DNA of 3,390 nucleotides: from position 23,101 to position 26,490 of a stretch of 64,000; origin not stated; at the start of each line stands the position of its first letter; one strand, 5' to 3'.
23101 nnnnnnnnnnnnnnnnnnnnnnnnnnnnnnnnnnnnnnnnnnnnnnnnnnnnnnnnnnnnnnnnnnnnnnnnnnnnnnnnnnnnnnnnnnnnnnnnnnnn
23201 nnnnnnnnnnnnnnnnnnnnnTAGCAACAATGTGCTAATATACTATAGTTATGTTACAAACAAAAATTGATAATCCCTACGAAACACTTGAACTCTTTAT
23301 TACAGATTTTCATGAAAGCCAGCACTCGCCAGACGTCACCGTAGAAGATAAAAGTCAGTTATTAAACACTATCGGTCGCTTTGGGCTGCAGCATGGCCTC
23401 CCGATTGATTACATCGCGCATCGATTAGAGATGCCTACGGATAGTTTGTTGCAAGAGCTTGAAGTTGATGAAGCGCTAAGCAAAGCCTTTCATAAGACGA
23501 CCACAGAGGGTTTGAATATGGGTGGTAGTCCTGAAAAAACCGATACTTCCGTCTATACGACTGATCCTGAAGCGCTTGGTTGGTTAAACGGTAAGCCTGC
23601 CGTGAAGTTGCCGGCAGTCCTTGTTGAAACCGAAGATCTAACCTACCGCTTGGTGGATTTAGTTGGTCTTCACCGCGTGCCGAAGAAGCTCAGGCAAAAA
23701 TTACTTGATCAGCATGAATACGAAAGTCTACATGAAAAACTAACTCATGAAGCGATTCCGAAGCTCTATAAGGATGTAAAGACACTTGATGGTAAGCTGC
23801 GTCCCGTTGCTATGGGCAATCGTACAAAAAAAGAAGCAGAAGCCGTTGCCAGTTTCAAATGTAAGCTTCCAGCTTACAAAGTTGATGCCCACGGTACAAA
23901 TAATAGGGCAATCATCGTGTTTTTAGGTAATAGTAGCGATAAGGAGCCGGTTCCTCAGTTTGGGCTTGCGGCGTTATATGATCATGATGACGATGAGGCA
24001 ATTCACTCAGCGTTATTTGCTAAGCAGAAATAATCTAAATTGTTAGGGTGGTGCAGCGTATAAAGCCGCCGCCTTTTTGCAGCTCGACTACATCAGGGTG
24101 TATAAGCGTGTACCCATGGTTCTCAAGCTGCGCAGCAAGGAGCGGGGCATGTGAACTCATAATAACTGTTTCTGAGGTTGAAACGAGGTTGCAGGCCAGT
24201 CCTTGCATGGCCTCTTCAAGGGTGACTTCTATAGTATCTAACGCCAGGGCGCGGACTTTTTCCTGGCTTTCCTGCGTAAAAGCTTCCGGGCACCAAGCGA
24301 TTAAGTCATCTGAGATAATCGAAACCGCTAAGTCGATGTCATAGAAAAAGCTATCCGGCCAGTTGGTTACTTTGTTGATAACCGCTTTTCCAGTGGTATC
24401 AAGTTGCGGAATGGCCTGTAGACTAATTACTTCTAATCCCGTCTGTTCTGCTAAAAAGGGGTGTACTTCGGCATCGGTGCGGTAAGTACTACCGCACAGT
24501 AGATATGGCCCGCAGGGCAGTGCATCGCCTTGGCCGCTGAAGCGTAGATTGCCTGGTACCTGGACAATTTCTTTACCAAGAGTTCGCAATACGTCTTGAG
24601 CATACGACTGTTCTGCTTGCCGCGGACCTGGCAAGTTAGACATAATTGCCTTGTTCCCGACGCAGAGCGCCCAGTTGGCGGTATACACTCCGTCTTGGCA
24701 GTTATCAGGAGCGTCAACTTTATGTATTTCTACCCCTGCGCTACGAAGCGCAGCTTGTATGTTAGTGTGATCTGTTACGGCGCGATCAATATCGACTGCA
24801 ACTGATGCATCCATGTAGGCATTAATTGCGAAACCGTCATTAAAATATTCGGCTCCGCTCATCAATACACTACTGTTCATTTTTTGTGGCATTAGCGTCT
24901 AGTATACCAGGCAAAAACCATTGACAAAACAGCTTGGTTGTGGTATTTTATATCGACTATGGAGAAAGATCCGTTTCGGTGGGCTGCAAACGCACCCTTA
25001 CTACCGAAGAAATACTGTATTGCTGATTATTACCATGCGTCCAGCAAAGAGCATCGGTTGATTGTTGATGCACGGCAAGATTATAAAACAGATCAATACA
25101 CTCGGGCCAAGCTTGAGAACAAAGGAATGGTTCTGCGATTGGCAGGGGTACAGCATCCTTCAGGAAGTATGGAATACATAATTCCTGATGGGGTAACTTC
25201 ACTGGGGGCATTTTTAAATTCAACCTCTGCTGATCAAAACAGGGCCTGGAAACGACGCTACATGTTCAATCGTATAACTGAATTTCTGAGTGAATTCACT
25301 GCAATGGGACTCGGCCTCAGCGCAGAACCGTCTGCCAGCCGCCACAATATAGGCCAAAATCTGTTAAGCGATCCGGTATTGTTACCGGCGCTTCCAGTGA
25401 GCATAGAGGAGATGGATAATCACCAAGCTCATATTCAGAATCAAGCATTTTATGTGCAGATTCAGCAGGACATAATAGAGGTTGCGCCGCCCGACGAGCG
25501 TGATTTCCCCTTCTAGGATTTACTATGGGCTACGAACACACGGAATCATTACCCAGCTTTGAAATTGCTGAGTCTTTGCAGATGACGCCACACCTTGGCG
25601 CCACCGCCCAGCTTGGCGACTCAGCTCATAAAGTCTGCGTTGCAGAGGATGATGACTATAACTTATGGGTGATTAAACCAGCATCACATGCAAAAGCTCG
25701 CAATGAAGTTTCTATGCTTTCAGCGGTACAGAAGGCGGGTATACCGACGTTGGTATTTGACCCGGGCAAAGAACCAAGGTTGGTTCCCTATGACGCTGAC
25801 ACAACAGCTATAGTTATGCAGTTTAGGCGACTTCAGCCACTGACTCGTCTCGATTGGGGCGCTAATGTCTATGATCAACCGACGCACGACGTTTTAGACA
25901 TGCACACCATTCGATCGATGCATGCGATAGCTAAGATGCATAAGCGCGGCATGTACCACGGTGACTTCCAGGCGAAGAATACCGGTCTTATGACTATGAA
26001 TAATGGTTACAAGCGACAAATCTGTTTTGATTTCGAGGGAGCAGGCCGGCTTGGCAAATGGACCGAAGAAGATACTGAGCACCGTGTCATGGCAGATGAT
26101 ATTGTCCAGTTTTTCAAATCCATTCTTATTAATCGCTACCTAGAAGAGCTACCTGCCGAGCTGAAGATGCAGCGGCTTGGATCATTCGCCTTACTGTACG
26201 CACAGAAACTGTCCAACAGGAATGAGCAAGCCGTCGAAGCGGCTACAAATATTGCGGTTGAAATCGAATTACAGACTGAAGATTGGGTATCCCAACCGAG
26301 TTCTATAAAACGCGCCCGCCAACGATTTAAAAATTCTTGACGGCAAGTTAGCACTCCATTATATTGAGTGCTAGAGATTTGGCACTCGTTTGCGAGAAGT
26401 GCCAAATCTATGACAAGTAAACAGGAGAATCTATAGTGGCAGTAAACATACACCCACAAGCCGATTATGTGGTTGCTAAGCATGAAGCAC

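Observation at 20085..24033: Compact five-gene operon of cytoplasmic proteins with no recognisable domains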

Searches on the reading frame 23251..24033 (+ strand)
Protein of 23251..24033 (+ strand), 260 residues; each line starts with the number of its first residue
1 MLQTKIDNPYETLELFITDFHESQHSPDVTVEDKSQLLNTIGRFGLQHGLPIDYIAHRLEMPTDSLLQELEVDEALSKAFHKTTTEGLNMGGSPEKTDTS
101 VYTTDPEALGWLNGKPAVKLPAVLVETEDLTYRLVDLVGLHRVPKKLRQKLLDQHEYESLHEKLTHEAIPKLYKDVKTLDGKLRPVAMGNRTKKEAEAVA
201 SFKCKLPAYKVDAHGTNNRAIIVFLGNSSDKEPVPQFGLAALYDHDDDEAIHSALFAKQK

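Call 3: search_protein_families(library=pfam, proteins=[window:23251-24033:+], max_evalue=1)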
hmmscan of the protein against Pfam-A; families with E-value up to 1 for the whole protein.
window:23251-24033:+ (260 aa): 1 family
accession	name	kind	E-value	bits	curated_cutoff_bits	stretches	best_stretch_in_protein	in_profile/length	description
PF22879.1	AIPR_N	-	0.14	12.6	28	1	6-44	40-78/151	Abortive infection phage resistance protein N-terminal domain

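Call 4: search_protein_families(library=ncbifam, proteins=[window:23251-24033:+], max_evalue=1)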
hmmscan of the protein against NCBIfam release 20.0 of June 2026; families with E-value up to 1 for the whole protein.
window:23251-24033:+ (260 aa): 0 families

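Call 5: search_protein_families(library=phrogs, proteins=[window:23251-24033:+], max_evalue=1)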
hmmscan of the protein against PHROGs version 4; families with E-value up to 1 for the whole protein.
window:23251-24033:+ (260 aa): 2 families
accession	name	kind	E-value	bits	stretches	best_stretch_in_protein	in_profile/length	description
phrog_23803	-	unknown function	0.32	11.3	1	120-197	68-145/237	-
phrog_24172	-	moron, auxiliary metabolic gene and host takeover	0.41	11.9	1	192-228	75-111/120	membrane protein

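Call 6: search_protein_families(library=padloc, proteins=[window:23251-24033:+], max_evalue=1)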
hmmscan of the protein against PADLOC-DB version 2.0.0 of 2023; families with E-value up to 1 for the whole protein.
window:23251-24033:+ (260 aa): 0 families

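Call 75: search_dna_similar(query=window:23251-24033:+, collection=phages, mode=protein, max_evalue=0.01, max_rows=10)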
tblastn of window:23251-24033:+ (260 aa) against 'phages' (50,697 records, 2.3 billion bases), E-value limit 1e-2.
No match.

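Call 78: search_dna_similar(query=window:23251-24033:+, collection=plasmids, mode=protein, max_evalue=0.01, max_rows=10)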
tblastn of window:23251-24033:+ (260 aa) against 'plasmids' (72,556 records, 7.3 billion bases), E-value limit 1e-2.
No match.

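Call 79: find_related_loci(query=window:23251-24033:+, collection=metagenome_contigs, flank=5000)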
Query window:23251-24033:+ (260 aa) in metagenome_contigs; peptide patterns used: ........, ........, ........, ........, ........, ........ (x = any residue, [..] = any of these).
166 stretches matched a pattern, but none encodes a relative of the query by tblastn (E <= 1e-3).

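Call 90: search_solved_structures(query=window:23251-24033:+, max_evalue=10, show_alignments=2)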
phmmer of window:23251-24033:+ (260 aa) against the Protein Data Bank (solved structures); distinct sequences matched with E-value up to 10: 2.
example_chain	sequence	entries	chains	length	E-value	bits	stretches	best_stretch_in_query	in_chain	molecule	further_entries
4xuk_A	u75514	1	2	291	1.3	11.5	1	68-122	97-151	Putative hydrolase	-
7k04_E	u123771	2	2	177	1.5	11.3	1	128-177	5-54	DNA repair protein RAD33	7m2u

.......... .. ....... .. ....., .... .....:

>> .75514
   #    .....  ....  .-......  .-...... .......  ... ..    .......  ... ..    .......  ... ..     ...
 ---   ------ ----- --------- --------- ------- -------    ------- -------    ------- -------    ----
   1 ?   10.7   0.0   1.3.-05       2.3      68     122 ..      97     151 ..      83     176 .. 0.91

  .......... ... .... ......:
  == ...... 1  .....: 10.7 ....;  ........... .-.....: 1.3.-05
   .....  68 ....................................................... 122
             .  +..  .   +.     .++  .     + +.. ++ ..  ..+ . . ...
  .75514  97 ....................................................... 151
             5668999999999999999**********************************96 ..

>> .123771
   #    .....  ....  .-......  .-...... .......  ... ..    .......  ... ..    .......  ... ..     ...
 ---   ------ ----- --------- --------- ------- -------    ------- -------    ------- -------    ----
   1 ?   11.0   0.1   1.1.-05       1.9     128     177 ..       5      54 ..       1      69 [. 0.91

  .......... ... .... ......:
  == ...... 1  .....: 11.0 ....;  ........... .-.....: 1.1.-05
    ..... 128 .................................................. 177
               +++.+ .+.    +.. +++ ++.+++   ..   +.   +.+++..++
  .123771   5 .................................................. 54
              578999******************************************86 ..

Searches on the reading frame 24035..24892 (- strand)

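Call 3: search_protein_families(library=pfam, proteins=[window:24035-24892:-], max_evalue=1)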
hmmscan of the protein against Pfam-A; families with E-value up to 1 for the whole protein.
window:24035-24892:- (285 aa): 2 families
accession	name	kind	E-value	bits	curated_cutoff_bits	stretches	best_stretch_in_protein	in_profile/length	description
PF19420.4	DDAH_eukar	-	7.8e-11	42.2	23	1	24-283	11-288/291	N,N dimethylarginine dimethylhydrolase, eukaryotic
PF02274.22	ADI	-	0.032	13.7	22.8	0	232-284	321-374/377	Arginine deiminase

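Call 4: search_protein_families(library=ncbifam, proteins=[window:24035-24892:-], max_evalue=1)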
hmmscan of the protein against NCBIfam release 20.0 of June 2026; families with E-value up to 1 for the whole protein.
window:24035-24892:- (285 aa): 6 families
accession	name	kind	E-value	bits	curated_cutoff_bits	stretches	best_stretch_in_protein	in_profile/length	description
NF045659.1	DiMArgaseDdahMtb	equivalog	1.6e-44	152.2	300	1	7-285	24-283/283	dimethylargininase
NF052232.1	Arg_dihydro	equivalog_domain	6.5e-30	104.3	450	1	8-283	4-265/266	arginine dihydrolase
NF052231.1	bifunc_ArgZ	exception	1e-28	100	1025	1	8-284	6-268/696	bifunctional arginine dihydrolase/ornithine cyclodeaminase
NF045660.1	DiMthArgaseDdahStm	equivalog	6.2e-17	62.2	340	2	31-144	22-135/249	dimethylargininase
NF045658.1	DiMArgaseDdah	equivalog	4.6e-10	39.7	450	2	34-142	27-136/254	dimethylargininase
NF046062.1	citrull_CtlX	equivalog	0.004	16.3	334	1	37-84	38-198/299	citrulline utilization hydrolase CtlX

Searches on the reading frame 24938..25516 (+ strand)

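Call 3: search_protein_families(library=pfam, proteins=[window:24938-25516:+], max_evalue=1)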
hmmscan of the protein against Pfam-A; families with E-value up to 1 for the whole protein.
window:24938-25516:+ (192 aa): 0 families

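Call 4: search_protein_families(library=ncbifam, proteins=[window:24938-25516:+], max_evalue=1)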
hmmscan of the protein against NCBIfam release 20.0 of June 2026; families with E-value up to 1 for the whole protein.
window:24938-25516:+ (192 aa): 0 families

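Call 5: search_protein_families(library=phrogs, proteins=[window:24938-25516:+], max_evalue=1)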
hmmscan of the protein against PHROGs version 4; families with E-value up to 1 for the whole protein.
window:24938-25516:+ (192 aa): 2 families
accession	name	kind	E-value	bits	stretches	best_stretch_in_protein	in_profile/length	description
phrog_37497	-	unknown function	0.018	16.2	1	82-119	44-80/123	-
phrog_27008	-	unknown function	0.25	12.6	1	19-69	12-61/89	-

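Call 6: search_protein_families(library=padloc, proteins=[window:24938-25516:+], max_evalue=1)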
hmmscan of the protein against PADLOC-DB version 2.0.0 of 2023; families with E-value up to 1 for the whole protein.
window:24938-25516:+ (192 aa): 0 families

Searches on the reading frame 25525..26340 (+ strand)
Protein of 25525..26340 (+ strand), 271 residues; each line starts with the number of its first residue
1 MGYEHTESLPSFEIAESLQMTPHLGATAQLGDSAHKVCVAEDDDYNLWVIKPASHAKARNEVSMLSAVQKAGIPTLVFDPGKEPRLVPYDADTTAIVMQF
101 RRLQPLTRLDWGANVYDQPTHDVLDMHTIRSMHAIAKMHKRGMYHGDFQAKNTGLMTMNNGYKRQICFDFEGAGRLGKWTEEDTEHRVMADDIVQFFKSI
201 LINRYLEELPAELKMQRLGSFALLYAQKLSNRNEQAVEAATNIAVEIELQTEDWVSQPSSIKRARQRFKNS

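Call 3: search_protein_families(library=pfam, proteins=[window:25525-26340:+], max_evalue=1)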
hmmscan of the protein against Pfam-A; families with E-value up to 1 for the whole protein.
window:25525-26340:+ (271 aa): 1 family
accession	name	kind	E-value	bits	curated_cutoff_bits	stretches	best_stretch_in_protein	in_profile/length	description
PF06293.20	Kdo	-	1.9e-05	24.6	21.3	1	48-181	49-180/207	Lipopolysaccharide kinase (Kdo/WaaP) family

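Call 4: search_protein_families(library=ncbifam, proteins=[window:25525-26340:+], max_evalue=1)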
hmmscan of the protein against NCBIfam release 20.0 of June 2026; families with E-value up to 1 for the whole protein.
window:25525-26340:+ (271 aa): 7 families
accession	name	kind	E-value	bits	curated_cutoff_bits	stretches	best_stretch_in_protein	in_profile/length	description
TIGR03724.2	arch_bud32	equivalog_domain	1.8e-05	24.3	125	1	57-200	39-151/193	KEOPS complex kinase/ATPase Bud32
NF007174.0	PRK09605.1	equivalog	0.0038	15.7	447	1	59-201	384-494/535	bifunctional N(6)-L-threonylcarbamoyladenine synthase/serine/threonine protein kinase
NF011462.0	PRK14879.1-3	equivalog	0.0044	16.8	174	1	115-153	74-113/192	Kae1-associated kinase Bud32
NF038151.1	lanthi_synth_III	equivalog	0.0097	14.3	575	1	91-178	306-388/833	class III lanthionine synthetase LanKC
NF002475.0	PRK01723.1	equivalog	0.022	13.8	142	1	133-156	154-177/241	3-deoxy-D-manno-octulosonic acid kinase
NF011460.0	PRK14879.1-1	equivalog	0.05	12.7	199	1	134-235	121-206/232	Kae1-associated kinase Bud32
TIGR00051.1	TIGR00051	subfamily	0.081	13.3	68.7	1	204-254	63-113/117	YbgC/FadM family acyl-CoA thioesterase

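Call 5: search_protein_families(library=phrogs, proteins=[window:25525-26340:+], max_evalue=1)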
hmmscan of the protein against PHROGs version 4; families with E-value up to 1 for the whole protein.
window:25525-26340:+ (271 aa): 0 families

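Call 6: search_protein_families(library=padloc, proteins=[window:25525-26340:+], max_evalue=1)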
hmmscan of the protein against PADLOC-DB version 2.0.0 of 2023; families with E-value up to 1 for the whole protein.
window:25525-26340:+ (271 aa): 1 family
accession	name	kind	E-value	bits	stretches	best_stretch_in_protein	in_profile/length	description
PDLC03920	MkoA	-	0.0028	14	1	59-185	56-183/1112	-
